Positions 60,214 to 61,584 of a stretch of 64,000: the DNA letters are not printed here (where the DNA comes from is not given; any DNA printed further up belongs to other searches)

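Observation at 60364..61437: ParA/MinD-type positioning ATPase fused to a CBM48/AMPK-beta-like glycan-binding domain: candidate polysaccharide-granule positioning system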

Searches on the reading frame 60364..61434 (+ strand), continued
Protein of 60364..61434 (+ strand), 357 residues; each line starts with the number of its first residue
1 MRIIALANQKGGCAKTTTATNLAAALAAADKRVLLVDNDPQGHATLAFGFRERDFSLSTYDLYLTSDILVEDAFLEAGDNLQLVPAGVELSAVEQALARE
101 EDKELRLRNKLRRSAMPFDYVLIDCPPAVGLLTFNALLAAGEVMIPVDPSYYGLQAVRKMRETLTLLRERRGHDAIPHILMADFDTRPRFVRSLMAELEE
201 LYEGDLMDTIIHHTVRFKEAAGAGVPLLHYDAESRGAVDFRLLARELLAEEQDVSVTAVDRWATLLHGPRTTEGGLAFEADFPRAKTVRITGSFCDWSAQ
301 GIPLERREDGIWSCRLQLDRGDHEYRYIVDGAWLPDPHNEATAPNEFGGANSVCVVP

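Call 34: find_encoding_contigs(protein=P0121, flank=6000, max_places=1)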
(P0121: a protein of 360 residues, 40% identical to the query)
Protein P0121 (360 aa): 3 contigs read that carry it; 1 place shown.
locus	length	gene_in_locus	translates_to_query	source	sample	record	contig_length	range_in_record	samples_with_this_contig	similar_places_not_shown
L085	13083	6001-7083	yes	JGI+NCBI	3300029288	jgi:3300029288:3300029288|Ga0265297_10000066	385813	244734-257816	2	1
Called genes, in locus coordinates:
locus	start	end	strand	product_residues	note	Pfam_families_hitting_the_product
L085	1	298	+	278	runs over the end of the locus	PF00140:Sigma70_r1_2, PF04542:Sigma70_r2, PF04539:Sigma70_r3, PF04545:Sigma70_r4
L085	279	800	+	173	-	PF00156:Pribosyltran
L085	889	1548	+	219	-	PF02811:PHP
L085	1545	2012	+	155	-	-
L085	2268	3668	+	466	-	PF13372:Alginate_exp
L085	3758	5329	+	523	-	PF03065:Glyco_hydro_57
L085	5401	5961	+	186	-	-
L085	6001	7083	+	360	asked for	PF00142:Fer4_NifH, PF01656:CbiA, PF06564:CBP_BcsQ, PF09140:MipZ, PF10609:ParA (weak), PF13614:AAA_31, PF02922:CBM_48 (weak), PF16561:AMPK1_CBM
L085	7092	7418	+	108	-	PF09685:MamF_MmsF (faint)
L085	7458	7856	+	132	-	-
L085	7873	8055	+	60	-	-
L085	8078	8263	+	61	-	-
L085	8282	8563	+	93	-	-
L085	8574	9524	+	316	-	PF01073:3Beta_HSD, PF01370:Epimerase, PF02719:Polysacc_synt_2, PF04321:RmlD_sub_bind, PF05368:NmrA, PF07993:NAD_binding_4, PF13460:NAD_binding_10, PF16363:GDP_Man_Dehyd, +1 more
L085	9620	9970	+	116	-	PF02001:DUF134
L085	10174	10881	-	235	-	PF04055:Radical_SAM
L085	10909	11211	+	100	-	-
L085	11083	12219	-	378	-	PF13439:Glyco_transf_4 (weak), PF00534:Glycos_transf_1, PF13692:Glyco_trans_1_4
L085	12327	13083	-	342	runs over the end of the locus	PF00924:MS_channel_2nd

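Call 35: find_encoding_contigs(protein=P0138, flank=6000, max_places=1)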
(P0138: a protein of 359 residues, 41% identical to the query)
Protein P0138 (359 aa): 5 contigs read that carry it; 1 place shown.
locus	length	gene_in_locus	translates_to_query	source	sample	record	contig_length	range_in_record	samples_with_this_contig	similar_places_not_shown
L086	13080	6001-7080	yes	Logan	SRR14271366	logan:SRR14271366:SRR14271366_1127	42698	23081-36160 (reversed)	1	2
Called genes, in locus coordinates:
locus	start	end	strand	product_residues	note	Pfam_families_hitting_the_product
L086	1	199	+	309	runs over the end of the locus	PF01171:ATP_bind_3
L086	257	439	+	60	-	PF01165:Ribosomal_S21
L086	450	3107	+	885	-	PF00675:Peptidase_M16, PF05193:Peptidase_M16_C, PF00675:Peptidase_M16, PF05193:Peptidase_M16_C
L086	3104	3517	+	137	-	PF08899:DUF1844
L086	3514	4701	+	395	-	PF02646:RmuC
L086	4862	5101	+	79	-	PF02229:PC4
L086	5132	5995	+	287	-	-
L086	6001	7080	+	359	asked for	PF01656:CbiA, PF06564:CBP_BcsQ, PF09140:MipZ (weak), PF10609:ParA, PF13614:AAA_31, PF16561:AMPK1_CBM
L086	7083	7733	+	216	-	PF02577:BFN_dom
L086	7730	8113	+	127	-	-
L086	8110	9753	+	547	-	PF13492:GAF_3 (faint), PF01590:GAF, PF13185:GAF_2 (weak)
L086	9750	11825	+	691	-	PF00580:UvrD-helicase, PF01443:Viral_helicase1 (faint), PF13245:AAA_19, PF13361:UvrD_C, PF13538:UvrD_C_2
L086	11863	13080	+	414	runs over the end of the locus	PF07690:MFS_1, PF12832:MFS_1_like, PF13347:MFS_2, PF00083:Sugar_tr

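Call 36: find_encoding_contigs(protein=P0207, flank=6000, max_places=1)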
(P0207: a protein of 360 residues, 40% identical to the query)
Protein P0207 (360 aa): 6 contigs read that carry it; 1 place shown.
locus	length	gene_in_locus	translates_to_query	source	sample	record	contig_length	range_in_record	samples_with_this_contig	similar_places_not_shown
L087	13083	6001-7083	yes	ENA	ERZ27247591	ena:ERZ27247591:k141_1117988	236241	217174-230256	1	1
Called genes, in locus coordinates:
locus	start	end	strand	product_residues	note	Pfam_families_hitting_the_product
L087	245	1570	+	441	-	PF13372:Alginate_exp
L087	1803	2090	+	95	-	PF02604:PhdYeFM_antitox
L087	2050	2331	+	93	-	PF05016:ParE_toxin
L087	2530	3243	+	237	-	PF08843:AbiEii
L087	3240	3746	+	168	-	PF12844:HTH_19, PF13560:HTH_31 (weak), PF01381:HTH_3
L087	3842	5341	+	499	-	PF03065:Glyco_hydro_57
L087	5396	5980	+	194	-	-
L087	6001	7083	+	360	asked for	PF00142:Fer4_NifH (weak), PF01656:CbiA, PF02374:ArsA_ATPase (weak), PF06564:CBP_BcsQ, PF10609:ParA, PF13614:AAA_31, PF02922:CBM_48, PF16561:AMPK1_CBM, +1 more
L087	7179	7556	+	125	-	-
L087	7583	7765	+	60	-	-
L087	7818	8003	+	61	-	-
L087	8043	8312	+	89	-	-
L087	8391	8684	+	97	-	PF18765:Polbeta, PF01909:NTP_transf_2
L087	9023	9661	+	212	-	-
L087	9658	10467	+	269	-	PF08843:AbiEii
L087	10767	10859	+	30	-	-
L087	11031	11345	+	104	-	PF20586:DUF6788 (weak)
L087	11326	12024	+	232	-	PF12281:NTP_transf_8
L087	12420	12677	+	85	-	-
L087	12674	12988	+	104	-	PF02452:PemK_toxin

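Call 43: predict_structure(alignment_id=A4)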
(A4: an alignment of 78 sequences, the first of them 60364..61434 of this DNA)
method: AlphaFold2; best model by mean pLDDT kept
length: 357 residues; sequences in the alignment: 78
mean_pLDDT: 87.8   pTM: 0.71
mean pLDDT of the five models: 87.8, 86.8, 86.4, 84.6, 84.5
residues with pLDDT >= 90: 206; 70-90: 126; 50-70: 11; < 50: 14
segments of 3 or more residues with pLDDT < 50: 253-266
pLDDT, mean of each block of 10 residues (from residue 1): 91 89 98 97 95 93 87 94 91 86 90 87 92 95 94 90 89 89 93 94 94 95 96 97 93 42 51 75 86 90 86 87 91 81 80 84
secondary structure, 60 per line:
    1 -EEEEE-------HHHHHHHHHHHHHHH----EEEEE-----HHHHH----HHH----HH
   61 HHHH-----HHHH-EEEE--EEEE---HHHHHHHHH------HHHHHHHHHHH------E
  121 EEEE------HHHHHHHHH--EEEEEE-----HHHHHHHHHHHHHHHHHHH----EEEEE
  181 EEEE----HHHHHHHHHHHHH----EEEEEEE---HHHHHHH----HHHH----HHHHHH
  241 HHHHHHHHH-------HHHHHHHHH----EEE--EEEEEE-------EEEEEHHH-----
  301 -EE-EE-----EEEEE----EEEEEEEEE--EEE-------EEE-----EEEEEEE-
elements in order: E2-6 H14-28 E33-37 H43-47 H59-64 H70-73 E75-78 E81-84 H88-96 H103-113 E120-124 H131-139 E142-147 H153-171 E176-184 H189-201 E206-212 H216-222 H227-230 H235-249 H257-265 E270-272 E275-280 E288-292 E312-316 E321-329 E332-334 E342-344 E350-356
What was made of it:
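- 61114..61170 (+): Flexible interdomain linker (residues 251-269). Call 43: pLDDT is below 50 for residues 253-266.
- Checked: The AlphaFold model (call 43) has pLDDT 87.8 and shows two well-folded domains joined by a low-confidence linker (253-266).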

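Call 46: search_solved_structures(query=window:60364-61434:+, max_evalue=0.001, show_alignments=0)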
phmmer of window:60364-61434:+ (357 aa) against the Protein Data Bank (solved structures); distinct sequences matched with E-value up to 0.001: 55.
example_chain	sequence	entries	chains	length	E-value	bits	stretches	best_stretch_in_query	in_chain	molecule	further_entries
8ray_B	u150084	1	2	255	6.3e-50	173.6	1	2-249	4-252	ParA family protein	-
4pfs_A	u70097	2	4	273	4.6e-36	128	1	2-248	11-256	Cobyrinic Acid a,c-diamide synthase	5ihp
5if9_A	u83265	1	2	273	4.7e-36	128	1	2-248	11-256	Cobyrinic Acid a,c-diamide synthase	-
6iub_A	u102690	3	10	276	2.1e-35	125.9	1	2-248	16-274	SpoOJ regulator (Soj)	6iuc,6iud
8jmj_A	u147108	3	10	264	2.3e-34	122.4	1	2-248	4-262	SpoOJ regulator (Soj)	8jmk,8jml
1wcv_1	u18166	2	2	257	3.7e-32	115.2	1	2-254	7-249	SEGREGATION PROTEIN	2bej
2bek_A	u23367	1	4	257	5e-31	111.4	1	2-254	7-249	SEGREGATION PROTEIN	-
1g3q_A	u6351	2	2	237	1.5e-16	63.8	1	2-247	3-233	CELL DIVISION INHIBITOR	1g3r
7dut_A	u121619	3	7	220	1.9e-16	63.5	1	3-165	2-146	SOJ protein (Soj)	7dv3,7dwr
1ion_A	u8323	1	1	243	9.5e-16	61.2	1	2-247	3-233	PROBABLE CELL DIVISION INHIBITOR MIND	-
6non_A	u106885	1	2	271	4.4e-13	52.4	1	1-165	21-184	Cobyrinic acid ac-diamide synthase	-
6noo_A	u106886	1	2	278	4.7e-13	52.3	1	1-165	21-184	Maintenance of carboxysome positioning A protein, MCDA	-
3k9g_A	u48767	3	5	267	2.1e-12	50.2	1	2-156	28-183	PF-32 protein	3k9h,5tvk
6nop_B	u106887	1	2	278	6.2e-12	48.7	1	1-165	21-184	Cobyrinic acid ac-diamide synthase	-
7npd_A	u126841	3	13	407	6.1e-08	35.5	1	3-147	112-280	Walker A-type ATPase | AAA family ATPase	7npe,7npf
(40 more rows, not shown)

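Call 49: fold_search(model_id=the predicted structure, library=pdb)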
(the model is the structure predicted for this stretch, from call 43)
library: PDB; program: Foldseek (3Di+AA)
matches with E <= 10: 1542; with E <= 0.001: 467
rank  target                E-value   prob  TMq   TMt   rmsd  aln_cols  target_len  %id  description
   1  8ray_A                5.5e-26  1.00  0.67  0.93   1.8       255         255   36  ParA in complex with ATP (released 2025-03-26)
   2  9a6n_A                2.5e-25  1.00  0.66  0.93   1.6       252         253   37  Integrative model of SOJ-NRDR by crosslinking MS and deep learning (released 2024-09-18)
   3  8ray_B                2.5e-24  1.00  0.65  0.92   1.9       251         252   37  ParA in complex with ATP (released 2025-03-26)
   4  8jmj_A                5.4e-24  1.00  0.66  0.88   1.6       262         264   32  Structure of Helicobacter pylori Soj-DNA-Spo0J complex (released 2024-05-29)
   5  6iub_A                1.7e-23  1.00  0.65  0.88   2.0       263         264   32  Structure of Helicobacter pylori Soj protein (released 2019-02-13)
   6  8jml_B                9.2e-23  1.00  0.66  0.89   1.7       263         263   31  Structure of Helicobacter pylori Soj protein mutant, D41A (released 2024-05-29)
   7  2bek_B                4.2e-22  1.00  0.65  0.95   1.5       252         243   37  Structure of the bacterial chromosome segregation protein Soj (released 2005-01-12)
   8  2bek_A                5.7e-22  1.00  0.64  0.92   1.6       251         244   37  Structure of the bacterial chromosome segregation protein Soj (released 2005-01-12)
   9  2bej                  2.3e-21  1.00  0.64  0.92   1.6       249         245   38  Structure of the bacterial chromosome segregation protein Soj (released 2005-01-12)
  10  1wcv                  5.3e-20  1.00  0.64  0.94   1.7       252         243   38  Structure of the bacterial chromosome segregation protein Soj (released 2005-01-12)
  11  4pfs_B                9.0e-19  1.00  0.62  0.89   1.9       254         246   30  Crystal Structure of Cobyrinic Acid a,c-diamide synthase from Mycobacterium smegmatis (released 2014-05-21)
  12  5if9_B                1.7e-18  1.00  0.60  0.86   2.1       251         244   30  Crystal Structure of Cobyrinic Acid a,c-diamide synthase from Mycobacterium smegmatis with bound ATP analog and Magnes (released 2016-03-09)
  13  5if9_A                4.3e-18  1.00  0.62  0.87   2.3       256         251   30  Crystal Structure of Cobyrinic Acid a,c-diamide synthase from Mycobacterium smegmatis with bound ATP analog and Magnes (released 2016-03-09)
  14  5ihp_B                4.9e-18  1.00  0.60  0.86   2.2       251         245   30  Crystal Structure of Cobyrinic Acid a,c-diamide synthase from Mycobacterium smegmatis with bound ADP and Magnesium (released 2016-03-30)
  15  4pfs_A                5.5e-18  1.00  0.61  0.88   2.0       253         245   30  Crystal Structure of Cobyrinic Acid a,c-diamide synthase from Mycobacterium smegmatis (released 2014-05-21)
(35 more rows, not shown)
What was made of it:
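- On ParA/MinD (deviant Walker A) ATPase superfamily: Foldseek hit to 8RAY with target TM-score 0.93 and rmsd 1.8 A (calls 43, 49).
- Closest known: McdA/McdB carboxysome positioning system. Same: McdA structures are structural neighbours (call 49).
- BcsRQ structures are structural neighbours (call 49). The best solved homologue is chromosomal ParA (calls 46, 49).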

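Call 77: search_protein_families(library=pfam, proteins=[L085:5401-5958:+, L087:5396-5977:+, L086:5132-5992:+, L031:9146-9781:+, L035:6352-7062:+, L036:1468-2187:+, L026:8986-9936:+, L037:1341-2009:+], max_evalue=1)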
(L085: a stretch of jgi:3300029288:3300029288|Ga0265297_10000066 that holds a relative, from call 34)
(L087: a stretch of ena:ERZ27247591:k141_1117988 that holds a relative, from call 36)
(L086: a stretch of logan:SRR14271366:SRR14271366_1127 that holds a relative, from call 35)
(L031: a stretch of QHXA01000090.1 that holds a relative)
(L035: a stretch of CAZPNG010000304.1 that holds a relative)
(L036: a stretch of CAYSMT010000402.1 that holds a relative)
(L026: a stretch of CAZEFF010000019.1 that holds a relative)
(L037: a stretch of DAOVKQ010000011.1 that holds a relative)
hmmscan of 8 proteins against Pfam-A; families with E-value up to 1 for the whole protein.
L085:5401-5958:+ (186 aa): 0 families

L087:5396-5977:+ (194 aa): 2 families
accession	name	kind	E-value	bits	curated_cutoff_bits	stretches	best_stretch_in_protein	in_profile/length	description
PF03424.20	CBM_17_28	-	0.0033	17.9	25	1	151-192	133-176/176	Carbohydrate binding domain (family 17/28)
PF04027.18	DUF371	-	0.053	13.9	25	1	72-145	52-123/133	Domain of unknown function (DUF371)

L086:5132-5992:+ (287 aa): 0 families

L031:9146-9781:+ (212 aa): 0 families

L035:6352-7062:+ (237 aa): 0 families

L036:1468-2187:+ (240 aa): 2 families
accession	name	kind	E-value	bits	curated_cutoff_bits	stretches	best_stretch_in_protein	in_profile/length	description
PF16012.10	DUF4780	-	0.0094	15.9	24.5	1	8-106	23-122/176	Domain of unknown function (DUF4780)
PF22097.1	McpB_HAMP_1st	-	0.13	12.9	27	1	148-169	17-38/57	Methyl-accepting chemotaxis protein McpB, first HAMP domain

L026:8986-9936:+ (317 aa): 0 families

L037:1341-2009:+ (223 aa): 0 families

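Call 85: find_encoding_contigs(protein=P0228, flank=5000, max_places=1)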
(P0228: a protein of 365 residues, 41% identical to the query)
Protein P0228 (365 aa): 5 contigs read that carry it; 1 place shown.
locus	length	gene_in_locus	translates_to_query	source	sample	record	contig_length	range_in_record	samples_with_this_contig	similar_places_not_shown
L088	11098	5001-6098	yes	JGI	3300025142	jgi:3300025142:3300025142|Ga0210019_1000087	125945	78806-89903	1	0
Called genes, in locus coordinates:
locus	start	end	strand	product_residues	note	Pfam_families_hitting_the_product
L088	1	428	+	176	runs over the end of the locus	PF00156:Pribosyltran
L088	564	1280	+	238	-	PF02811:PHP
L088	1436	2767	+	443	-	PF13372:Alginate_exp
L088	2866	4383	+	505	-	PF03065:Glyco_hydro_57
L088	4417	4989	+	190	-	-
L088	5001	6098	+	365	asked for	PF00142:Fer4_NifH, PF01656:CbiA, PF02374:ArsA_ATPase (weak), PF06564:CBP_BcsQ, PF09140:MipZ, PF10609:ParA, PF13614:AAA_31, PF16561:AMPK1_CBM, +2 more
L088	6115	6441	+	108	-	PF09685:MamF_MmsF (weak)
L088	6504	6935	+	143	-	-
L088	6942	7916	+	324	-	PF01073:3Beta_HSD, PF01370:Epimerase, PF02719:Polysacc_synt_2, PF04321:RmlD_sub_bind (weak), PF05368:NmrA (weak), PF07993:NAD_binding_4, PF13460:NAD_binding_10, PF16363:GDP_Man_Dehyd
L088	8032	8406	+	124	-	PF02001:DUF134, PF04545:Sigma70_r4 (weak)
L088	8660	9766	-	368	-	PF00817:IMS, PF11799:IMS_C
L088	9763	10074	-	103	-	-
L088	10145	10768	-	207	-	PF01726:LexA_DNA_bind, PF00717:Peptidase_S24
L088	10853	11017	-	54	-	PF23477:zf_Tbcl_2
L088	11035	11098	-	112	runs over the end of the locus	-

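Call 86: find_encoding_contigs(protein=P0222, flank=5000, max_places=1)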
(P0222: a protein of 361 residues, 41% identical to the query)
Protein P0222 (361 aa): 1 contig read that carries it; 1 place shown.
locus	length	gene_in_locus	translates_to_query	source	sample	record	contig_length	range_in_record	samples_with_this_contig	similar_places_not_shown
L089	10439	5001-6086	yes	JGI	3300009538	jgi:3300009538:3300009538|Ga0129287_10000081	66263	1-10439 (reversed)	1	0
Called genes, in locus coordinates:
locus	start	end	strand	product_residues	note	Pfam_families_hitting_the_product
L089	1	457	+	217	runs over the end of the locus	PF01876:RNase_P_p30 (weak), PF02811:PHP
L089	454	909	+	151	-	PF27226:AF_1845 (weak)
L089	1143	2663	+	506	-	PF13372:Alginate_exp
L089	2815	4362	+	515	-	PF03065:Glyco_hydro_57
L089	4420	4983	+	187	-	-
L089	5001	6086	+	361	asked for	PF00142:Fer4_NifH, PF01656:CbiA, PF02374:ArsA_ATPase (weak), PF06564:CBP_BcsQ, PF09140:MipZ, PF10609:ParA, PF13614:AAA_31, PF16561:AMPK1_CBM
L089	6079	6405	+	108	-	-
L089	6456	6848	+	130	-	-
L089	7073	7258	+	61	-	-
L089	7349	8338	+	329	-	PF01073:3Beta_HSD, PF01370:Epimerase, PF02719:Polysacc_synt_2, PF04321:RmlD_sub_bind, PF05368:NmrA (weak), PF07993:NAD_binding_4, PF13460:NAD_binding_10, PF16363:GDP_Man_Dehyd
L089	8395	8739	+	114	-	PF02001:DUF134, PF20432:Xre-like-HTH (weak)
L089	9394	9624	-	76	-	PF09383:NIL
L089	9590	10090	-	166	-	PF09835:DUF2062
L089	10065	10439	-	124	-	?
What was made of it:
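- Omnitrophota keep the order Alginate_exp porin, GH57, TM partner, ParA-CBM, small membrane proteins, epimerase (calls 34, 36, 85, 86).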

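Call 87: find_encoding_contigs(protein=P0239, flank=5000, max_places=1)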
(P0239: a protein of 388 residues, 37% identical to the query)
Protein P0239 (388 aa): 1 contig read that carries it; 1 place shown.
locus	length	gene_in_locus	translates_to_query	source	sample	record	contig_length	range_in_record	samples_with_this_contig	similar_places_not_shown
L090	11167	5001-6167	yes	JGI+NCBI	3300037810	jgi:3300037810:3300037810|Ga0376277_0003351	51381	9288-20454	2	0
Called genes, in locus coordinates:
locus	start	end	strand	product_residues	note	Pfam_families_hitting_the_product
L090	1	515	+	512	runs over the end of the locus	PF00117:GATase, PF07722:Peptidase_C26, PF02540:NAD_synthase, PF00958:GMP_synt_C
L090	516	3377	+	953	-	PF02700:PurS (weak), PF18072:FGAR-AT_linker, PF00586:AIRS, PF02769:AIRS_C, PF00586:AIRS (weak), PF02769:AIRS_C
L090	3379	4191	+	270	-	PF13507:GATase_5, PF07685:GATase_3 (weak)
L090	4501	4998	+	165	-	-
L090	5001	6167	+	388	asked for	PF00142:Fer4_NifH (weak), PF01656:CbiA, PF02374:ArsA_ATPase (weak), PF06564:CBP_BcsQ, PF09140:MipZ, PF10609:ParA, PF13614:AAA_31, PF16561:AMPK1_CBM, +1 more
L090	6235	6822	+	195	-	PF18306:LDcluster4, PF03641:Lysine_decarbox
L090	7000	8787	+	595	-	PF01134:GIDA, PF12831:FAD_oxidored (weak), PF21680:GIDA_C_1st (weak), PF13932:SAM_GIDA_C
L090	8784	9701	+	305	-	PF04055:Radical_SAM, PF16199:Radical_SAM_C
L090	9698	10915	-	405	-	PF00483:NTP_transferase, PF24894:Hexapep_GlmU, PF25247:LbH_GLGC, PF25084:LbH_EIF2B (faint), PF25087:GMPPB_C (weak)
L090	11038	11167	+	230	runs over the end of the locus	PF04366:Ysc84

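Call 92: search_protein_families(library=padloc, proteins=[window:60364-61434:+], max_evalue=0.001)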
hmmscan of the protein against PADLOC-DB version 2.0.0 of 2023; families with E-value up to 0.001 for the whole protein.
window:60364-61434:+ (357 aa): 0 families
